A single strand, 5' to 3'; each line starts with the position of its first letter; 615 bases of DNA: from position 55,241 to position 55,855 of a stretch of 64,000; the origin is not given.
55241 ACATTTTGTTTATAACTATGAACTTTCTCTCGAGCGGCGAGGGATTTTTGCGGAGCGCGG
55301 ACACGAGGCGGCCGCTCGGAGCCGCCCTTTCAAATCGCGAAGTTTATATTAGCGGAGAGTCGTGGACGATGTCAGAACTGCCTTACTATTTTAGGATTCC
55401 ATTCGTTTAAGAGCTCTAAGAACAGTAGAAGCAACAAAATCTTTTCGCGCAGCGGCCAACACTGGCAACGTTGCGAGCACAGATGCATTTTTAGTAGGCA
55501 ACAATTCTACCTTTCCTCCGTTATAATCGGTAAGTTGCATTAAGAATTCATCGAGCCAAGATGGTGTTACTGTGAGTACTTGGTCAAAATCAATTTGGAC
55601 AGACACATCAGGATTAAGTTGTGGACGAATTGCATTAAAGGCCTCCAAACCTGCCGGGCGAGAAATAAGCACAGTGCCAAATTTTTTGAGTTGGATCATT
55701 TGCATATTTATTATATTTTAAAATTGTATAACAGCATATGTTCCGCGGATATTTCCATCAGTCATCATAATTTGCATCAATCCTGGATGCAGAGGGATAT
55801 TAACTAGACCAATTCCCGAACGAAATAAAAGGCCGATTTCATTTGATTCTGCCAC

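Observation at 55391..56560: MerR-HTH::GHKL-ATPase fusion with STAS-like partner and a repeat-laden promoter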

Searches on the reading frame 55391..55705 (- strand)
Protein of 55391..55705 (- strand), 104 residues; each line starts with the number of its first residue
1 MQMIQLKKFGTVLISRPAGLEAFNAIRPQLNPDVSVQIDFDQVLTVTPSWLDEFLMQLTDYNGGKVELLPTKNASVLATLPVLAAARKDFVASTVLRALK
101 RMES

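Call 4: search_protein_families(library=pfam, proteins=[window:55391-55705:-], max_evalue=1)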
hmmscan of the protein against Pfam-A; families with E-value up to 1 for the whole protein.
window:55391-55705:- (104 aa): 1 family
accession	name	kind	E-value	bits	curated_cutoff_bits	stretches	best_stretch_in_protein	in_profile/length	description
PF14213.11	DUF4325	-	0.0048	17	23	1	26-59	9-42/64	STAS-like domain of unknown function (DUF4325)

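Call 5: search_protein_families(library=ncbifam, proteins=[window:55391-55705:-], max_evalue=1)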
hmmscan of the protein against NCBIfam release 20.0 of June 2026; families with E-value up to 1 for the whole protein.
window:55391-55705:- (104 aa): 0 families

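Call 6: search_protein_families(library=padloc, proteins=[window:55391-55705:-], max_evalue=1)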
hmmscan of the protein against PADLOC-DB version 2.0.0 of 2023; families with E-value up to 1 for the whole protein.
window:55391-55705:- (104 aa): 0 families

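Call 10: find_homologous_proteins(query=window:55394-55705:-)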
Query window:55394-55705:- (104 aa): 440 proteins with E <= 0.001 among 447 candidates; the best 120 are listed.
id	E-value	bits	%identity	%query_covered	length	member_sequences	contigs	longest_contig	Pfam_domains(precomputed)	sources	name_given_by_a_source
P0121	3.2e-59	215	100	100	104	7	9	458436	-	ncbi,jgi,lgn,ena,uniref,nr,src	ncbi:MAG: hypothetical protein UT86_C0004G0071 [Candidatus Magasanikbacteria bacterium GW2011_GWC2_4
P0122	2.1e-53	196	91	99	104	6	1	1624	-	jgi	jgi:hypothetical protein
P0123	3.1e-53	196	91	98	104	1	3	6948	-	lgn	-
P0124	5.6e-53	195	88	98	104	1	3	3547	-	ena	-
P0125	7.3e-53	194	88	100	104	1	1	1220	-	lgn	-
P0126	5.2e-52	192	88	99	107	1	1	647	-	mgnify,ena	mgnify:CR=1 FL=1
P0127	7.4e-52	191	86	99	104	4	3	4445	-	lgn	-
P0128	7.7e-52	191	88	100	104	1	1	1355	-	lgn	-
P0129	1.1e-51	191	87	99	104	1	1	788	-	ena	-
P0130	2.1e-51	190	87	99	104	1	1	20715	-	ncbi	ncbi:MAG: hypothetical protein ABH832_00405 [bacterium]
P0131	3.2e-51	189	87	99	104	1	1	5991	-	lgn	-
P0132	4.0e-51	189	88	98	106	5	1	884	-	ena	-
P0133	4.1e-51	189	87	100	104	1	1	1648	-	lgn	-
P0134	4.2e-51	189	88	98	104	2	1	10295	-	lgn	-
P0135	6.9e-51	188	85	99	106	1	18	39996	-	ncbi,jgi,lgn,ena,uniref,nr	ncbi:hypothetical protein A3D70_00135 [Candidatus Adlerbacteria bacterium RIFCSPHIGHO2_02_FULL_54_18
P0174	1.3e-46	174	81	98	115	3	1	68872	PF14213.12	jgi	-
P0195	6.5e-45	169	81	98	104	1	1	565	PF14213.12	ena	-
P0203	6.3e-44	166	77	99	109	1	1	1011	PF14213.12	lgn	-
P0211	1.9e-43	164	79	100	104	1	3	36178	PF14213.12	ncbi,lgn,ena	-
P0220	1.3e-42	162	75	100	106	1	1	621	PF14213.12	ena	-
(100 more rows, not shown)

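Call 33: predict_structure(alignment_id=A2)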
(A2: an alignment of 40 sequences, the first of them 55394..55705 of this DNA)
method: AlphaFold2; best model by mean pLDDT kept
length: 104 residues; sequences in the alignment: 40
mean_pLDDT: 87.4   pTM: 0.82
mean pLDDT of the five models: 87.4, 87.0, 86.6, 86.1, 85.4
residues with pLDDT >= 90: 65; 70-90: 29; 50-70: 4; < 50: 6
segments of 3 or more residues with pLDDT < 50: 11-16
pLDDT, mean of each block of 10 residues (from residue 1): 78 57 88 94 85 95 95 92 94 96 86
secondary structure, 60 per line:
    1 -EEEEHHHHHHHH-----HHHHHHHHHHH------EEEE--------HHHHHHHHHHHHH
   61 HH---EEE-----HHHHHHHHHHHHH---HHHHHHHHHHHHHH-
elements in order: E2-5 H6-13 H19-29 E36-39 H48-62 E66-68 H74-86 H90-103

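Call 37: fold_search(model_id=the predicted structure, library=pdb)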
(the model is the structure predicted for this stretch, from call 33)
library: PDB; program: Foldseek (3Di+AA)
matches with E <= 10: 480; with E <= 0.001: 0
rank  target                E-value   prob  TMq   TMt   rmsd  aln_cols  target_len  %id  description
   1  8k70_A                4.5e-02  0.66  0.41  0.32   5.8       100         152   19  Structural basis for the distinct roles of non-conserved Pro116 and conserved Tyr124 of BCH domain of yeast p50RhoGAP (released 2024-05-29)
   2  7e0w_C                2.5e-01  0.38  0.41  0.33   6.7       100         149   17  Crystal Structure of BCH domain from S. pombe (released 2021-03-31)
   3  7e0w_A                3.0e-01  0.33  0.43  0.33   5.7       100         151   19  Crystal Structure of BCH domain from S. pombe (released 2021-03-31)
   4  5he8_E                7.3e-01  0.21  0.41  0.30   6.4       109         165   17  Bacterial initiation protein (released 2016-06-08)
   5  7s9b_A                8.3e-01  0.15  0.36  0.07  11.1       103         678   16  Cryo-EM Structure of dolphin Prestin: Sensor Down I (Expanded) state (released 2021-11-03)
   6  8b2a_BBB              1.0e+00  0.15  0.40  0.22   9.8       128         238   13  Crystal structure of type I dehydroquinase from Staphylococcus aureus inhibited by a hydroxylamine derivative (released 2023-02-15)
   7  5eus                  1.1e+00  0.35  0.46  0.38   4.3        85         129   16  Rat prestin STAS domain in complex with bromide (released 2015-12-16)
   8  1udr_A                1.1e+00  0.12  0.36  0.32  10.9       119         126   13  CHEY MUTANT WITH LYS 91 REPLACED BY ASP, LYS 92 REPLACED BY ALA, ILE 96 REPLACED BY LYS AND ALA 98 REPLACED BY LEU (ST (released 1997-11-19)
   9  3if5                  1.2e+00  0.23  0.40  0.12   5.8        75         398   16  Crystal Structure Analysis of Mglu (released 2009-08-04)
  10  2hzg_B                1.2e+00  0.14  0.37  0.14   5.5        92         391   18  Crystal structure of predicted Mandelate racemase from Rhodobacter sphaeroides (released 2006-08-29)
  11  1o6d                  1.2e+00  0.05  0.25  0.20  14.9       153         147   13  Crystal structure of a hypothetical protein (released 2003-11-25)
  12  9a5o_B                1.3e+00  0.14  0.37  0.08   6.0        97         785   14  Integrative model of YABR-MUTS2 by crosslinking MS and deep learning (released 2024-09-18)
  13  1to0_H                1.3e+00  0.11  0.27  0.20  10.6        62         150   18  X-ray structure of Northeast Structural Genomics target protein sr145 from Bacillus subtilis (released 2004-07-20)
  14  9u9f_A                1.4e+00  0.13  0.35  0.08   8.8        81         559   16  Cryo-EM structure of Oryza sativa phosphate transporter SPDT (released 2025-10-22)
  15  9hmr_D                1.4e+00  0.06  0.27  0.20  10.2       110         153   14  KRAS-G12V-D92C covalently bound to BI-1830 (released 2025-12-24)
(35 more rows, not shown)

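Call 40: search_protein_families(library=pfam, alignment_id=A4, max_evalue=0.1)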
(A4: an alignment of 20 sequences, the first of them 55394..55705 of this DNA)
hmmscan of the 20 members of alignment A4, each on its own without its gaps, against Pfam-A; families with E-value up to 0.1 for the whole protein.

A. member 1, window:55394-55705:- (104 aa): 1 family
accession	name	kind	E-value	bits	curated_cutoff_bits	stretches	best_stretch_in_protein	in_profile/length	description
PF14213.11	DUF4325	-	0.0048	17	23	1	26-59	9-42/64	STAS-like domain of unknown function (DUF4325)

B. families by the number of members that match (of 20 scanned): 3 families
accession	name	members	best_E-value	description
PF14213.11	DUF4325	20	8.4e-07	STAS-like domain of unknown function (DUF4325)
PF13466.11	STAS_2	1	0.043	STAS domain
PF18143.6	HAD_SAK_2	1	0.079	HAD domain in Swiss Army Knife RNA repair proteins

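Call 41: search_solved_structures(query=A4, max_evalue=10, show_alignments=2)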
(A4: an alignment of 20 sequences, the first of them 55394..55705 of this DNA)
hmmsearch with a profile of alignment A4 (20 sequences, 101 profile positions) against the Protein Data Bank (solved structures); distinct sequences matched with E-value up to 10: 7.
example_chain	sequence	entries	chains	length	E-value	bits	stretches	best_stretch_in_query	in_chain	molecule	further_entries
4yxx_A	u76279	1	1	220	0.12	15.5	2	13-99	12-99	dTor_6x35L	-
9z7o_A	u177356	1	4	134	0.22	14.7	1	3-64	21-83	Escherichia VapS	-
5iit_A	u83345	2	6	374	0.91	12.7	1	33-93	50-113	Vacuolar transporter chaperone 4,Core histone macro-H2A.1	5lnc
1wyd_A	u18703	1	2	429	1.3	12.2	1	18-87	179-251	hypothetical aspartyl-tRNA synthetase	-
5ek5_A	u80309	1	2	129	1.4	12.1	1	3-36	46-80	IRMA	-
5iiq_A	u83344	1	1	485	1.6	12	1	33-93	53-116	Vacuolar transporter chaperone 4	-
5iig_A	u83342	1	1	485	1.6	12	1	33-93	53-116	Vacuolar transporter chaperone 4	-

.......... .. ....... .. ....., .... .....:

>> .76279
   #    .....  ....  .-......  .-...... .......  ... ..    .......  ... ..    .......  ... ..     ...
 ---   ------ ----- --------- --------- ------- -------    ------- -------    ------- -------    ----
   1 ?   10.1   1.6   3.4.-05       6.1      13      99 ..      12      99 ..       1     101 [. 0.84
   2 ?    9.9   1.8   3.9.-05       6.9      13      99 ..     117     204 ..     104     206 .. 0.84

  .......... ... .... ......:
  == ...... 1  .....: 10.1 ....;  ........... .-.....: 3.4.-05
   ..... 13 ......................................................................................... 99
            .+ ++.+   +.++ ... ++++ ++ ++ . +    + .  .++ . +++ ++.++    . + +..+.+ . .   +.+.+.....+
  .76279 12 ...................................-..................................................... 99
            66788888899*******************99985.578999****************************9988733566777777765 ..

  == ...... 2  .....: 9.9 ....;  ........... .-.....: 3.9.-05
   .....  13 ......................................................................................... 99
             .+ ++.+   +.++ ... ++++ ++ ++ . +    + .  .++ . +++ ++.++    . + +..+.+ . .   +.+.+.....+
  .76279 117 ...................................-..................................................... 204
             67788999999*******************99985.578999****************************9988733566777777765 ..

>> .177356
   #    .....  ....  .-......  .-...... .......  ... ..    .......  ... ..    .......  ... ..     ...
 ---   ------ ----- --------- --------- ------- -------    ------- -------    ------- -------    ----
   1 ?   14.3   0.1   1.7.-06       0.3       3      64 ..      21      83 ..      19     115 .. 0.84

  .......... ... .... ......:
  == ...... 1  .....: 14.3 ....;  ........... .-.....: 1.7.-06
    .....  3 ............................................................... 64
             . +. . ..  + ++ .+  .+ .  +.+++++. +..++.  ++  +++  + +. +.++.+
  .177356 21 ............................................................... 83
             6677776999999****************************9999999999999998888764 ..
